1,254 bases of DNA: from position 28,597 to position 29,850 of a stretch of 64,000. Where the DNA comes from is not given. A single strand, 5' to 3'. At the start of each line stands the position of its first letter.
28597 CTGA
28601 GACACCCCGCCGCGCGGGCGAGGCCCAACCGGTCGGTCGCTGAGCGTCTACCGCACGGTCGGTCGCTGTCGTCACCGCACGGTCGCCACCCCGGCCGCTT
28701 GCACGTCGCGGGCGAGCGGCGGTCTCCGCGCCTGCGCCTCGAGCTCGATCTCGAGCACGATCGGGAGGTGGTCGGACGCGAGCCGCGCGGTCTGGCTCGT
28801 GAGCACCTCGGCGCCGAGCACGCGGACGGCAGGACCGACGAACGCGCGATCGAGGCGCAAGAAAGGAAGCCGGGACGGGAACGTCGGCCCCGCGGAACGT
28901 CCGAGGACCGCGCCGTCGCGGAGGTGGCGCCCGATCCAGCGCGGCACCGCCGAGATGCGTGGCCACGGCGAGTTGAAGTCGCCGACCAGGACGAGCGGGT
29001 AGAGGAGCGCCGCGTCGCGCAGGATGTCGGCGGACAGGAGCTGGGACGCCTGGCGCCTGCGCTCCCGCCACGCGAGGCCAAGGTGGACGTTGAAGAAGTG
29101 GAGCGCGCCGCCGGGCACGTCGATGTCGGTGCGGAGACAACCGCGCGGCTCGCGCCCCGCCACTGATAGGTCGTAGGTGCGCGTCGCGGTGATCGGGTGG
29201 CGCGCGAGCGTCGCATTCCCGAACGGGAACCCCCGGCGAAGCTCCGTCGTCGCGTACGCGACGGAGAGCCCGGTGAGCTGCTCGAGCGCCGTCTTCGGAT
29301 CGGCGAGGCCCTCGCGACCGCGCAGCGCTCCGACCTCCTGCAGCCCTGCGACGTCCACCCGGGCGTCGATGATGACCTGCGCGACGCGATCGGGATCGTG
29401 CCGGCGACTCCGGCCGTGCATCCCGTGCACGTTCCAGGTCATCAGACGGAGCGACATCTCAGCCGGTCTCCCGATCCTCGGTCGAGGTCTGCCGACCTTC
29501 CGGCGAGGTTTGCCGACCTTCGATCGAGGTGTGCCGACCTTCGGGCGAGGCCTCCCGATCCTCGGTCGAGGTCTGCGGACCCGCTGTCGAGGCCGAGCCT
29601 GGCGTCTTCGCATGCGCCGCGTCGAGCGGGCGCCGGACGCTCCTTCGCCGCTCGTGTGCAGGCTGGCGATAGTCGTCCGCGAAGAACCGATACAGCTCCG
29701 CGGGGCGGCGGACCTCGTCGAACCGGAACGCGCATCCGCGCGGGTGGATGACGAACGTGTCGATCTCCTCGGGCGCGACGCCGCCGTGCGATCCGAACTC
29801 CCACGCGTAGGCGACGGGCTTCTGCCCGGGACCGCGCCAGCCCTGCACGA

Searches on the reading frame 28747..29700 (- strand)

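Call 56: search_protein_families(library=pfam, proteins=[window:28747-29700:-], max_evalue=0.1)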
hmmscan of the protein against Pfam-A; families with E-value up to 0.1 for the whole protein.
window:28747-29700:- (318 aa): 2 families
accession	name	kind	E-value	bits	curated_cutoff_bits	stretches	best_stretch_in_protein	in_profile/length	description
PF03372.29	Exo_endo_phos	-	2.4e-21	76.9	24.5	1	87-311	1-225/225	Endonuclease/Exonuclease/phosphatase family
PF23226.1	Exo_endo_phos_PGAP2IP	-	6.1e-05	22.9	27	1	85-239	5-155/239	PGAP2IP, C-terminal nuclease-like domain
